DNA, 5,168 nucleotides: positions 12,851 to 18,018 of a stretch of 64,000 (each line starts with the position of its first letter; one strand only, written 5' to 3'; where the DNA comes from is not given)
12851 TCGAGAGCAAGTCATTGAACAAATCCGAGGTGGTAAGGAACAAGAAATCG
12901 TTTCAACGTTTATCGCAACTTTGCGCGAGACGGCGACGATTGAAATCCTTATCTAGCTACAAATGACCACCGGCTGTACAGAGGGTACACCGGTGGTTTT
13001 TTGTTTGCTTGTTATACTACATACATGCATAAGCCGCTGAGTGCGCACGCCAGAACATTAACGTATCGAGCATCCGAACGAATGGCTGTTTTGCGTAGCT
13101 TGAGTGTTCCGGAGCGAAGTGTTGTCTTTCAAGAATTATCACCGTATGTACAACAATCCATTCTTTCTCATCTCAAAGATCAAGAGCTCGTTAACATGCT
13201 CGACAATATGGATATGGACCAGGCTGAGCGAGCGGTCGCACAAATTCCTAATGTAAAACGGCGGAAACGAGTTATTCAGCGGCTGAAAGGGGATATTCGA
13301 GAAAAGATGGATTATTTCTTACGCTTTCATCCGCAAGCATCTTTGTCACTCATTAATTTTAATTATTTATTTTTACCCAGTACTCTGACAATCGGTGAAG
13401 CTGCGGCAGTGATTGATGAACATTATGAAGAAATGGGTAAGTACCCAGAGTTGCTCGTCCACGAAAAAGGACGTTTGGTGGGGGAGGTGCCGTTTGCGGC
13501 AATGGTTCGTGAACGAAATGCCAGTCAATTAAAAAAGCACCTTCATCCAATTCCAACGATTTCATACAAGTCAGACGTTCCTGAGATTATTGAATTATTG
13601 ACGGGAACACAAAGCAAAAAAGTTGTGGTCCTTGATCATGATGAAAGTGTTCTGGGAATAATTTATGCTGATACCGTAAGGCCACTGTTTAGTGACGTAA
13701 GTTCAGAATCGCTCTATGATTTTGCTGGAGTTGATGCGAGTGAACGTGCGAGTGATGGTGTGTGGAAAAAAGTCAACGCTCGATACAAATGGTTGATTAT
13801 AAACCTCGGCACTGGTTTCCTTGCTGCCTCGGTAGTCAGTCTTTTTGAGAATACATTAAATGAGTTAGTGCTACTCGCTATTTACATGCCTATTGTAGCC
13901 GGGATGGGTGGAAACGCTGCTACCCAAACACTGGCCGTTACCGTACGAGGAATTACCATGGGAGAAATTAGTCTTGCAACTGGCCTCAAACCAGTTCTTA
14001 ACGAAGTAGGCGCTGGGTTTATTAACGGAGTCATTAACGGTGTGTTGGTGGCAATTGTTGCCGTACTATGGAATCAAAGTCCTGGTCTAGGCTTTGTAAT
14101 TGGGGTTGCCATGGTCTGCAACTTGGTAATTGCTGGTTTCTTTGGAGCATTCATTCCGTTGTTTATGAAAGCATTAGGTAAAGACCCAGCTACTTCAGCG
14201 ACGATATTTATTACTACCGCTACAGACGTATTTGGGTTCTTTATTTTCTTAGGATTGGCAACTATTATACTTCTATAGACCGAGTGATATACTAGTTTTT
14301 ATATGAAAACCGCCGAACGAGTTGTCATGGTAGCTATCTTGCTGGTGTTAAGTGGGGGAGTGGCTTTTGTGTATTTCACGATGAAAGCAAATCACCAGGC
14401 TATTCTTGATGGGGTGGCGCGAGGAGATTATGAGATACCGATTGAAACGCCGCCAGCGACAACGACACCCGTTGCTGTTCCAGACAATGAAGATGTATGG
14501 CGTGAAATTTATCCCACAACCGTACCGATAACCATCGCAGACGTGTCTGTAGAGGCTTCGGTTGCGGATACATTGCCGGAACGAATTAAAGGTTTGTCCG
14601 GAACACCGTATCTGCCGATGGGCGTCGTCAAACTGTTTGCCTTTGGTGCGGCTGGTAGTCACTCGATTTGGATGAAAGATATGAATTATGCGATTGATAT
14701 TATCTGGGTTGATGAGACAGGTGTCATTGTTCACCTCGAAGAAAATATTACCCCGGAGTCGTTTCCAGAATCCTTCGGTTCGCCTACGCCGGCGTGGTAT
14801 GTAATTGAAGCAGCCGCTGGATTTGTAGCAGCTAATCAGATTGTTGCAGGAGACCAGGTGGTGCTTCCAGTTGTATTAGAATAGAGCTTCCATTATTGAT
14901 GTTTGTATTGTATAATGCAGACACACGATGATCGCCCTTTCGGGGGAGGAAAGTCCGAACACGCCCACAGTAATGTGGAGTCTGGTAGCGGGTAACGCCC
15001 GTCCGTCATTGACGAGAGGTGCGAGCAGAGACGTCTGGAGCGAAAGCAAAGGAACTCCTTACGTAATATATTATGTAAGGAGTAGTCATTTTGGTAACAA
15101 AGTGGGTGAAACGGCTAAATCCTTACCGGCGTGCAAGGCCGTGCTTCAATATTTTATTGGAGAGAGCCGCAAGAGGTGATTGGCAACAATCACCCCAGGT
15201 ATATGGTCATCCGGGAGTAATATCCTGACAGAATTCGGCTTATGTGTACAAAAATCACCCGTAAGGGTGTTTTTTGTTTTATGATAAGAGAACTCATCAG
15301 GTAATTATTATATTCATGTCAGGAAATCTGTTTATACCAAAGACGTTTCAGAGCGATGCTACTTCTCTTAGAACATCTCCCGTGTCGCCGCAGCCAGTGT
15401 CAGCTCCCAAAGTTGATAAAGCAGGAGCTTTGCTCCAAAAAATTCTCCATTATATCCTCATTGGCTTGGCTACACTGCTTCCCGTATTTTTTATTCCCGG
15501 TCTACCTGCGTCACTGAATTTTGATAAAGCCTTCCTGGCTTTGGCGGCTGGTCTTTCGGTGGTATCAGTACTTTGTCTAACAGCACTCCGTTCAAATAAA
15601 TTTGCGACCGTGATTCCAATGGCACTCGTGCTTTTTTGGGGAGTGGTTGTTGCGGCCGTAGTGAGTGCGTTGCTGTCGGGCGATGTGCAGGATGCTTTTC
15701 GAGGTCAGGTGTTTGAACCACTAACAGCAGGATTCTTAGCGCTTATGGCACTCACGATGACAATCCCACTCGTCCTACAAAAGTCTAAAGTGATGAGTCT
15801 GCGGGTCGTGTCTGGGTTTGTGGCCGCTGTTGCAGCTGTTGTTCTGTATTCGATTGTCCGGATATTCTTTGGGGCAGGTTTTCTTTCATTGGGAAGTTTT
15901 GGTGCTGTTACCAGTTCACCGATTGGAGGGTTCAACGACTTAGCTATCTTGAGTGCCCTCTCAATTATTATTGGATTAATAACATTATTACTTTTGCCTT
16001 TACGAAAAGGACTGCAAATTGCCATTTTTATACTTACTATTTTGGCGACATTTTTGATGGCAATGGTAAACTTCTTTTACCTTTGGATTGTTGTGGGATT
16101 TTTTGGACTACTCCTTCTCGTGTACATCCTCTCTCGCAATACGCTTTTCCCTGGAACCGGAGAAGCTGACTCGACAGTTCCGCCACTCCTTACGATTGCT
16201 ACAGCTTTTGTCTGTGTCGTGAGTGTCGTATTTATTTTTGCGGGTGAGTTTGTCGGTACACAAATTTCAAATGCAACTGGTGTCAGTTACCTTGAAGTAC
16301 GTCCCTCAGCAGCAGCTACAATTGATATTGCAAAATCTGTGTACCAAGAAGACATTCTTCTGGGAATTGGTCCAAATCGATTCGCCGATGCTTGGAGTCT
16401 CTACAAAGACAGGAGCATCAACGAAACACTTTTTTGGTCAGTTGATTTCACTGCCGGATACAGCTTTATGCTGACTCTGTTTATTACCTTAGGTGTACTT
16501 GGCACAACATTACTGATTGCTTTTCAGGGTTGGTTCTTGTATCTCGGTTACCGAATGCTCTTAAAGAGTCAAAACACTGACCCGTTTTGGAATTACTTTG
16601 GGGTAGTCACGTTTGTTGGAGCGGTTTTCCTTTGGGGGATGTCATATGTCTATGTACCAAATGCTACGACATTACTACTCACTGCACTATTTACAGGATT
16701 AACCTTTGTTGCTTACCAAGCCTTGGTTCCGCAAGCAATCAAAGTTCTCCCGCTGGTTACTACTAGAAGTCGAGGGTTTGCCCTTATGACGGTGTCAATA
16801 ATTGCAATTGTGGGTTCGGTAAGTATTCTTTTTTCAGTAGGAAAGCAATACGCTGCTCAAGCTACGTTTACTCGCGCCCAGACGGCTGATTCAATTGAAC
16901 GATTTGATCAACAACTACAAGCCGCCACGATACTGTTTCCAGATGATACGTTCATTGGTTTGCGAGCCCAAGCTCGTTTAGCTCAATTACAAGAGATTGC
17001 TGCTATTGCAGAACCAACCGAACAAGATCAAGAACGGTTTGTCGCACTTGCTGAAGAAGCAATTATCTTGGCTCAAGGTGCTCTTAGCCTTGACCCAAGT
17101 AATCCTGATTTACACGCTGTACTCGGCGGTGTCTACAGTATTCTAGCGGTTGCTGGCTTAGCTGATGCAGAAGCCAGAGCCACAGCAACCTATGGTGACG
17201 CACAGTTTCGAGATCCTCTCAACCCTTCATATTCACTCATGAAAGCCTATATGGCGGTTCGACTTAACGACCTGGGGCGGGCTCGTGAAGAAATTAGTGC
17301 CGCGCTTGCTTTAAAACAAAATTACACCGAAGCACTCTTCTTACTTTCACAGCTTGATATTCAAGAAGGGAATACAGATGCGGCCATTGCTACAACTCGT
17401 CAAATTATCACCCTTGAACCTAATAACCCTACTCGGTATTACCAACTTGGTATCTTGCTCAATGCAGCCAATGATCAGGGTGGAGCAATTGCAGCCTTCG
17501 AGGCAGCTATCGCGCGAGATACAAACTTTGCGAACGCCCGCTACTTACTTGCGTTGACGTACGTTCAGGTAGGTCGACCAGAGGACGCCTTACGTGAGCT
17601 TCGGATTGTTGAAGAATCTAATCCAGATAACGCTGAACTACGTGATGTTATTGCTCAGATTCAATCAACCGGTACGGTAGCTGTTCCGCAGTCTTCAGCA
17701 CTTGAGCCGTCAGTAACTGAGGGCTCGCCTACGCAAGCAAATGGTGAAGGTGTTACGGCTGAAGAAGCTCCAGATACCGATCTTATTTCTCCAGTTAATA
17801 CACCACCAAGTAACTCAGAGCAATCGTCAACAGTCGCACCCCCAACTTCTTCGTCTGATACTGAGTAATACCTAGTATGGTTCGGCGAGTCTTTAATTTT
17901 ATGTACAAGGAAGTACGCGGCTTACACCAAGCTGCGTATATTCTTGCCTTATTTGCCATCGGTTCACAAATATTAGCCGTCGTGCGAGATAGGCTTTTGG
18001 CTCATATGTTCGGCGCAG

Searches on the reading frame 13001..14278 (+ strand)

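Call 8: search_protein_families(library=pfam, proteins=[window:13001-14278:+], max_evalue=0.001)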
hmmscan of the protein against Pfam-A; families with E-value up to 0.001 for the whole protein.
window:13001-14278:+ (425 aa): 3 families
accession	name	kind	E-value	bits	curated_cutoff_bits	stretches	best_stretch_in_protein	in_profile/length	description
PF01769.21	MgtE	-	4.3e-33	114.7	27.6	1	296-419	1-125/125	Divalent cation transporter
PF03448.22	MgtE_N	-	3.3e-11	44.1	25.9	1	24-111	15-101/102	MgtE intracellular N domain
PF00571.33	CBS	-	0.00011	22.9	24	0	182-224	7-49/57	CBS domain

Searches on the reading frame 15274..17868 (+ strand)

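Call 8: search_protein_families(library=pfam, proteins=[window:15274-17868:+], max_evalue=0.001)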
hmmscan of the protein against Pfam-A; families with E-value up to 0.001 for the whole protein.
window:15274-17868:+ (864 aa): 12 families
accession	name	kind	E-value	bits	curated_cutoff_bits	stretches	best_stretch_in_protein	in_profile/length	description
PF14559.12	TPR_19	-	4.1e-17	62.7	25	2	731-796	3-68/68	Tetratricopeptide repeat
PF13428.12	TPR_14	-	1.7e-10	40.9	23.5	0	754-795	2-43/44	Tetratricopeptide repeat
PF13414.12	TPR_11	-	1.8e-10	40.8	26.8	0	732-767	7-42/42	TPR repeat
PF13181.12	TPR_8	-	2.1e-09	37.2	25.7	0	686-718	2-34/34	Tetratricopeptide repeat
PF13432.12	TPR_16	-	3.1e-09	37.5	32.7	0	693-749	5-61/65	Tetratricopeptide repeat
PF13431.12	TPR_17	-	4.2e-09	36.4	24.4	0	741-773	1-33/34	Tetratricopeptide repeat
PF07719.23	TPR_2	-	9.7e-09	35.1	27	0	686-718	2-34/34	Tetratricopeptide repeat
PF13371.12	TPR_9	-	5.7e-07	29.9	35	0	696-749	6-59/73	Tetratricopeptide repeat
PF12895.13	ANAPC3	-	1.4e-05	25.7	27.2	0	737-790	7-59/82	Anaphase-promoting complex, cyclosome, subunit 3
PF13174.12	TPR_6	-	2e-05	25.4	26.3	0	686-717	1-32/33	Tetratricopeptide repeat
PF13429.12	TPR_15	-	3.3e-05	23.9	26.2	1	630-790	89-251/280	Tetratricopeptide repeat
PF00515.34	TPR_1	-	6.2e-05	23.1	27.8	0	722-749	4-31/34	Tetratricopeptide repeat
